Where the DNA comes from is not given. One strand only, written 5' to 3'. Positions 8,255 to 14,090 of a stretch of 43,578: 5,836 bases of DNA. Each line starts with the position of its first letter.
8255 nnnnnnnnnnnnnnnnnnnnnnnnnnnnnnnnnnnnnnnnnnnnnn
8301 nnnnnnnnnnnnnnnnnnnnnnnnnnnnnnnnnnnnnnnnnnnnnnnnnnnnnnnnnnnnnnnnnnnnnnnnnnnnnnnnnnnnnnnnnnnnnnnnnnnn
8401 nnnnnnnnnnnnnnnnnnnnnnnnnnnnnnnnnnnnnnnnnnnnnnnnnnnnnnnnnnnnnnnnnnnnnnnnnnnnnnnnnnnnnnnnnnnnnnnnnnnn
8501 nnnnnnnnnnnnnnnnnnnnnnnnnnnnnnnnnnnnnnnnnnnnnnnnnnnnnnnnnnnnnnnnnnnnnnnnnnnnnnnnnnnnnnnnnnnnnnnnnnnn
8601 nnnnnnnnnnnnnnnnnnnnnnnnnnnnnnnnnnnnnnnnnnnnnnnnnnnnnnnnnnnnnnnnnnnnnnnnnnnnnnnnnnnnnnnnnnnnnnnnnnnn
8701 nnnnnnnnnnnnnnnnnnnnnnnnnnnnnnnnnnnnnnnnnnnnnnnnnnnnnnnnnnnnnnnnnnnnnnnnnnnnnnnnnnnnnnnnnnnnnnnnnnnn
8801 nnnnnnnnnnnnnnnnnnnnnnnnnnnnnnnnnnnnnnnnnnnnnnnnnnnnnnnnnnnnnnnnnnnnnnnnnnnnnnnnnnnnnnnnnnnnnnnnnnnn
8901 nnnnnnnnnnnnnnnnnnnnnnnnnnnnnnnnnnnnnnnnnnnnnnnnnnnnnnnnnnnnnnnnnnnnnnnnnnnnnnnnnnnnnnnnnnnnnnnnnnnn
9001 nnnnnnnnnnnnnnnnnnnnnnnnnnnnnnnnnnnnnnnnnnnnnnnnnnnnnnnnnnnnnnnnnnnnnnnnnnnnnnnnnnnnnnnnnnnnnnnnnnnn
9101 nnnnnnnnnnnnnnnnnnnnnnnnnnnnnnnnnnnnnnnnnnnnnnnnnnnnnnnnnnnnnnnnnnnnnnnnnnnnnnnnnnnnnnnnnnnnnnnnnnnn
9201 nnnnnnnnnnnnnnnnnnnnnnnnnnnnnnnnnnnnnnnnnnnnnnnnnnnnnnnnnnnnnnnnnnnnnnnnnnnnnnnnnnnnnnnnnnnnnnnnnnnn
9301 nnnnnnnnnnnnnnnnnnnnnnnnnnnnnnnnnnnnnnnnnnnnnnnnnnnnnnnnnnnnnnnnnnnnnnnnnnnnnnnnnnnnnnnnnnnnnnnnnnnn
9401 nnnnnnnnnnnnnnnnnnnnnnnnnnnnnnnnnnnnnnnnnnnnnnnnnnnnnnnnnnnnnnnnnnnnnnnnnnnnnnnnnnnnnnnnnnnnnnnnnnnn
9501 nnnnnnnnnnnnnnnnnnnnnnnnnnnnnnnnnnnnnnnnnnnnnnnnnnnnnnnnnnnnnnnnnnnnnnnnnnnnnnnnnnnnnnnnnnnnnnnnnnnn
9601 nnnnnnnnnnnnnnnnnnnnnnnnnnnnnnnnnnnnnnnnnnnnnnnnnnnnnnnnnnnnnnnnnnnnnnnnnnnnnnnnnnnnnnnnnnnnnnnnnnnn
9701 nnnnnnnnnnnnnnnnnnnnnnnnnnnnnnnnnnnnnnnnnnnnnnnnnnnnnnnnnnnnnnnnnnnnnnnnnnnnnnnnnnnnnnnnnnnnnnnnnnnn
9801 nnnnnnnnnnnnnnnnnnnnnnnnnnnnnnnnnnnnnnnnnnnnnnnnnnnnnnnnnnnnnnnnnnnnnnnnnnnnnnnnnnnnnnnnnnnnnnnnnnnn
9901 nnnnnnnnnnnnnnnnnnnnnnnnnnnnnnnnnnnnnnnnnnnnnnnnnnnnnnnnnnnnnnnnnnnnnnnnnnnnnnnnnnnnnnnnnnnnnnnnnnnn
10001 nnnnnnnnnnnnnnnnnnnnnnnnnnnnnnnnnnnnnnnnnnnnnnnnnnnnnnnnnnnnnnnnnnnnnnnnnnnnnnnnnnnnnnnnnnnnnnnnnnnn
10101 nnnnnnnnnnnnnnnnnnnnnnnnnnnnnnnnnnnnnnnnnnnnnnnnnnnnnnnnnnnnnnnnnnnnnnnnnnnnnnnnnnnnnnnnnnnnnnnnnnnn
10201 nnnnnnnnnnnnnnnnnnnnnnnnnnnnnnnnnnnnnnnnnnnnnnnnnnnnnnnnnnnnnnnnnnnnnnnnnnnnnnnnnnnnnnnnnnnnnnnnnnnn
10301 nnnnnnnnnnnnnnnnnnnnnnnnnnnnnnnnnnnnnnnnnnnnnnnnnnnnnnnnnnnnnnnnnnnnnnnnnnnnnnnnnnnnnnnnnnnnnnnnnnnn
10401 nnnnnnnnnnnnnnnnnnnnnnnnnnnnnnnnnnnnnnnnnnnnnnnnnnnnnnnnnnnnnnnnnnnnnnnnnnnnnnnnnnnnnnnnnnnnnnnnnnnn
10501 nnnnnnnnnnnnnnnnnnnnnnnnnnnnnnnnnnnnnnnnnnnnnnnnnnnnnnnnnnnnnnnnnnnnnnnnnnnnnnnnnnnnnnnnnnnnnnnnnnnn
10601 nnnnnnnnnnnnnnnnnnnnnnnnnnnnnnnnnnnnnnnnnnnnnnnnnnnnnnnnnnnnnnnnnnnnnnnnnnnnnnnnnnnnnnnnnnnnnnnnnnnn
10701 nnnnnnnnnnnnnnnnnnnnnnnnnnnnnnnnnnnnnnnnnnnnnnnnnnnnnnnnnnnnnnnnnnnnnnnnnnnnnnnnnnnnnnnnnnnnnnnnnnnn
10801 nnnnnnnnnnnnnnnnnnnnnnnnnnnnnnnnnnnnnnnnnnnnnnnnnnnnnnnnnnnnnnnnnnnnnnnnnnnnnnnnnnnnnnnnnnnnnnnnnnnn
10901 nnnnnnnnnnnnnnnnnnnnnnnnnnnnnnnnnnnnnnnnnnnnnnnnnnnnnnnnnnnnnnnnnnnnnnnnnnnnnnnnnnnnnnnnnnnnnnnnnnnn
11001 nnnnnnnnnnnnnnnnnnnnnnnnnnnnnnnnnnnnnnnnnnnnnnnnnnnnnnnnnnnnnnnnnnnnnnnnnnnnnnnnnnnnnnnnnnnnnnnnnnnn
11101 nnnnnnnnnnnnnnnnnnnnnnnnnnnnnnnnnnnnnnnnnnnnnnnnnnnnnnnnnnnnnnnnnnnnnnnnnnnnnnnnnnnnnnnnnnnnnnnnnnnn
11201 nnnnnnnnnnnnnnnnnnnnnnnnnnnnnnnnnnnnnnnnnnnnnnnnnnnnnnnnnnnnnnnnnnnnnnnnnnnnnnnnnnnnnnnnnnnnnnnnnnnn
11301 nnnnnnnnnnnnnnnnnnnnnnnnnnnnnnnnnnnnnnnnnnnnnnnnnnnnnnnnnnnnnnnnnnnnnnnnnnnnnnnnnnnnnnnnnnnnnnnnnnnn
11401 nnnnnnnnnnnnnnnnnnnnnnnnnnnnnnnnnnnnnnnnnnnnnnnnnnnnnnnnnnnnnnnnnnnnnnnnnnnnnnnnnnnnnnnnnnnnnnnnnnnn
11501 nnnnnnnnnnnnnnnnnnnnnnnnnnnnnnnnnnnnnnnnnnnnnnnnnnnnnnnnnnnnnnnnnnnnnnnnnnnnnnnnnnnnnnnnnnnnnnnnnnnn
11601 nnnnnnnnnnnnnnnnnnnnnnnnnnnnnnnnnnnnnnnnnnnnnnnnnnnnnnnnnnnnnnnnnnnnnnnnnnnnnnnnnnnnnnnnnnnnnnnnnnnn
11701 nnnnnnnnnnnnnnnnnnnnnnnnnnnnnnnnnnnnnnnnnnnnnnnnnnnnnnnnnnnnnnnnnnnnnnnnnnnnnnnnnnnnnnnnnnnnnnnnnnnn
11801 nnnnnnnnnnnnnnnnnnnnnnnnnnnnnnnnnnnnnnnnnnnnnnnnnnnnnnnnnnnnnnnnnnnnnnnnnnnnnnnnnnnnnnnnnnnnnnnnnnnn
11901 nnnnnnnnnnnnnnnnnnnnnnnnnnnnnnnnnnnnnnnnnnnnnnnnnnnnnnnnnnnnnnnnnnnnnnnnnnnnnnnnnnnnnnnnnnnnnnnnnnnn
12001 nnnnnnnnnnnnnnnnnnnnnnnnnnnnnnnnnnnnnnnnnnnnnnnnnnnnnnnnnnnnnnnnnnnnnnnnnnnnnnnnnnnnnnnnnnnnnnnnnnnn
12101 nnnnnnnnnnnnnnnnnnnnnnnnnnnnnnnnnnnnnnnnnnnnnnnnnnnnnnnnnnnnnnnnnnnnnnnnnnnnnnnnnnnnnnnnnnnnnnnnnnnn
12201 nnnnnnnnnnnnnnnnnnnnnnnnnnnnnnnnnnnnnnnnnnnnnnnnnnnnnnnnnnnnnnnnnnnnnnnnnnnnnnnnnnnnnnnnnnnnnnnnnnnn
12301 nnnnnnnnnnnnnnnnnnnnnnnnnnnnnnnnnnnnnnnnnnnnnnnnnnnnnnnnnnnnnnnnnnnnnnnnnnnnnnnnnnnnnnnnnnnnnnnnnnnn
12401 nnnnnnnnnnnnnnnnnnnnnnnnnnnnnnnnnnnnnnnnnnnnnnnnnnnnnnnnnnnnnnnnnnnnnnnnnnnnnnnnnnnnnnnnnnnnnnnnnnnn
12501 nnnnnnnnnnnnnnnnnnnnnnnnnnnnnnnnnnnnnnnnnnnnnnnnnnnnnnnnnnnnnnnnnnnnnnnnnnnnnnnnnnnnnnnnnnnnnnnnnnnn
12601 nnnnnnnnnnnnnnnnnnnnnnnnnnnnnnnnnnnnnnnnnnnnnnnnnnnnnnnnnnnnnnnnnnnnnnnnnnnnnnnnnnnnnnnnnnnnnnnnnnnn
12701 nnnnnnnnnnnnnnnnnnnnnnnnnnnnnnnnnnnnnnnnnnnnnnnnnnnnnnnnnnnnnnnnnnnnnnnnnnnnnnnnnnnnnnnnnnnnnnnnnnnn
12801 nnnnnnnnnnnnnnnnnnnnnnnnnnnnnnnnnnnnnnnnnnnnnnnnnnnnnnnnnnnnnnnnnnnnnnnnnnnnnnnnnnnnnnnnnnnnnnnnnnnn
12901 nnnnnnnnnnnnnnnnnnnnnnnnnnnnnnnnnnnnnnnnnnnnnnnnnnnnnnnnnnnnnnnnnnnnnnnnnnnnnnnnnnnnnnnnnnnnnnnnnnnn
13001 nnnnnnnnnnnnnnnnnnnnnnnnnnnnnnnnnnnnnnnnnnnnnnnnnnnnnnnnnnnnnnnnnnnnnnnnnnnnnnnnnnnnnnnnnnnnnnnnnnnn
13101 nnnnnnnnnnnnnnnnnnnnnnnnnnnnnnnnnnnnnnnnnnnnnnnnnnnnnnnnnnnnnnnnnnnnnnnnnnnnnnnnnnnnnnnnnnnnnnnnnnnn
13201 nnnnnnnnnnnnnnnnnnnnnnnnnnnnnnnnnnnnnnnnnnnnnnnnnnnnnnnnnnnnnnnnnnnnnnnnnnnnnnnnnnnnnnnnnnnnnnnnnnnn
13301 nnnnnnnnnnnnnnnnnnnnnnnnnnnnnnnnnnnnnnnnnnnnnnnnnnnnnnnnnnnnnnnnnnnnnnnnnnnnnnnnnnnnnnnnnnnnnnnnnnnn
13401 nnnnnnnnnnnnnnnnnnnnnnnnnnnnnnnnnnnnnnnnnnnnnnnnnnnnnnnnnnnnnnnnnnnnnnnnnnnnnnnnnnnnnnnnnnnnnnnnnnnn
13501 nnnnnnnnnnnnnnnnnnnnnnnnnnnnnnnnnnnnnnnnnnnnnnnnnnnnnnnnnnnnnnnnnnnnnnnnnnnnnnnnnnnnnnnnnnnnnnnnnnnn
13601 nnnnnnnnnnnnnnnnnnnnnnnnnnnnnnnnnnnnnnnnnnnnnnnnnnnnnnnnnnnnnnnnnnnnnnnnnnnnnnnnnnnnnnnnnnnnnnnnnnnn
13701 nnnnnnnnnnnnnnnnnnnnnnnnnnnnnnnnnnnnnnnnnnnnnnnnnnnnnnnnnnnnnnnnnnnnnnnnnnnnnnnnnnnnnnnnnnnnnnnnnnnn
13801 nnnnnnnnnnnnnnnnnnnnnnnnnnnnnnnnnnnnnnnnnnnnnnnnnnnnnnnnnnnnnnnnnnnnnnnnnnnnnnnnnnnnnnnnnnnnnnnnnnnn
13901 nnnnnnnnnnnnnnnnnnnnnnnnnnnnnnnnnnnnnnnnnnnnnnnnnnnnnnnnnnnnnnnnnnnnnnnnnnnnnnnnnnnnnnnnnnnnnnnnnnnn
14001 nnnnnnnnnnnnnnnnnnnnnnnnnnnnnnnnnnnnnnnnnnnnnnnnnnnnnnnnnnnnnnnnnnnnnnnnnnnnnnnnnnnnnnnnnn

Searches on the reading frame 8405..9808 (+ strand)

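Call 23: search_protein_families(library=pfam, proteins=[window:8405-9808:+], max_evalue=0.0001)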
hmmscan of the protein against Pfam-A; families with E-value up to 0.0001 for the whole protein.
window:8405-9808:+ (467 aa): 3 families
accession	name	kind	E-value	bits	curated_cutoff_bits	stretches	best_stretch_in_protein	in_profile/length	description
PF00884.28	Sulfatase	-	5.2e-41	141.4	25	1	68-343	1-301/301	Sulfatase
PF01663.27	Phosphodiest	-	1.3e-11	45.1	23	1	70-288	1-220/342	Type I phosphodiesterase / nucleotide pyrophosphatase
PF16347.10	SGSH_C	-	1.4e-08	35.5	29.3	1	292-426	1-147/154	N-sulphoglucosamine sulphohydrolase, C-terminal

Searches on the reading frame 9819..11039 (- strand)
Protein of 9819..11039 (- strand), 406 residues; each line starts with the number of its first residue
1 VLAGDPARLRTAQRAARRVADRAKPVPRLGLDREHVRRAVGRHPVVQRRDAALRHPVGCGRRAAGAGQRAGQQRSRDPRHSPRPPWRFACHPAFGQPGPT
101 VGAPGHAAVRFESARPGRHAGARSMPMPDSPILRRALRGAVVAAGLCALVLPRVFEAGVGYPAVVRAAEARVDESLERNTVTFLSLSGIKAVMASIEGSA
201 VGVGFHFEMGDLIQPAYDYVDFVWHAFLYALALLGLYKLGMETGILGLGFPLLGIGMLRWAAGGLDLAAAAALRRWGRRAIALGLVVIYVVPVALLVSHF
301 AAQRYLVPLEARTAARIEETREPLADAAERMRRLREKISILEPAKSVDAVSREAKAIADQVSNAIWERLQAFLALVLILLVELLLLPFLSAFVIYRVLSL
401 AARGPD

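Call 23: search_protein_families(library=pfam, proteins=[window:9819-11039:-], max_evalue=0.0001)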
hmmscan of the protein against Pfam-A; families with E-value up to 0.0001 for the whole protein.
window:9819-11039:- (406 aa): 0 families

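Call 48: search_protein_families(library=pfam, proteins=[window:9819-11039:-], max_evalue=1)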
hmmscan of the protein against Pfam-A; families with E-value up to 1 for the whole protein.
window:9819-11039:- (406 aa): 1 family
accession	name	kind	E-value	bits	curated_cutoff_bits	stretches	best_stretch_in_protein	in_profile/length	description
PF15145.11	DUF4577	-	0.15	12.5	27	1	341-394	33-86/128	Domain of unknown function (DUF4577)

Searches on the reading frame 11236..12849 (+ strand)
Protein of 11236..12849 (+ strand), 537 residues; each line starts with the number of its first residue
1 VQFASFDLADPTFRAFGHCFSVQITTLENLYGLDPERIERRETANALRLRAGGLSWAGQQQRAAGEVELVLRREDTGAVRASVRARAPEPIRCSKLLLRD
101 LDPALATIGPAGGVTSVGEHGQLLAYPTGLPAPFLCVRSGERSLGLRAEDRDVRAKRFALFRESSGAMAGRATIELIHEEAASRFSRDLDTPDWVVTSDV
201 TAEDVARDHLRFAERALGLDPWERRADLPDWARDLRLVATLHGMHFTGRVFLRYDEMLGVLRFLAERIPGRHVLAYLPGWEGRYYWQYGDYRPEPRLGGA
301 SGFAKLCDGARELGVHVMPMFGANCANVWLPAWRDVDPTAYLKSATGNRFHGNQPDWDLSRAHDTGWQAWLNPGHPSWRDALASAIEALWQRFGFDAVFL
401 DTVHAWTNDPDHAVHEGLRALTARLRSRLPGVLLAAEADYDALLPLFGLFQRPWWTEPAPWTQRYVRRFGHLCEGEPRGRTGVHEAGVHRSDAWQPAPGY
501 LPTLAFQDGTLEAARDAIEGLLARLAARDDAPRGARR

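Call 23: search_protein_families(library=pfam, proteins=[window:11236-12849:+], max_evalue=0.0001)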
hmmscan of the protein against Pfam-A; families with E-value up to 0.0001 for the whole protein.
window:11236-12849:+ (537 aa): 0 families

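Call 48: search_protein_families(library=pfam, proteins=[window:11236-12849:+], max_evalue=1)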
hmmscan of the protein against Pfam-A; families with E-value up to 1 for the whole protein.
window:11236-12849:+ (537 aa): 3 families
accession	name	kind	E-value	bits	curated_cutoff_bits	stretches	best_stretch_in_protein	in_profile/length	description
PF02638.21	GHL10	-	0.0001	21.9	27.9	1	304-408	73-168/311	Glycosyl hydrolase-like 10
PF19773.5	DUF6259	-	0.00016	21.3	28.7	1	270-406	75-205/300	Domain of unknown function (DUF6259)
PF03537.19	Glyco_hydro_114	-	0.00035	20.3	27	1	353-410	57-123/231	Glycoside-hydrolase family GH114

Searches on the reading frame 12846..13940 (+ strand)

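Call 23: search_protein_families(library=pfam, proteins=[window:12846-13940:+], max_evalue=0.0001)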
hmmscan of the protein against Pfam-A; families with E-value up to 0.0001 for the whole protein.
window:12846-13940:+ (364 aa): 1 family
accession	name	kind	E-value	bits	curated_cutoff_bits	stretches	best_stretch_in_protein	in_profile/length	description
PF10974.15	DUF2804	-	3.3e-89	299.8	26.9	1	32-364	1-339/339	Domain of unknown function (DUF2804)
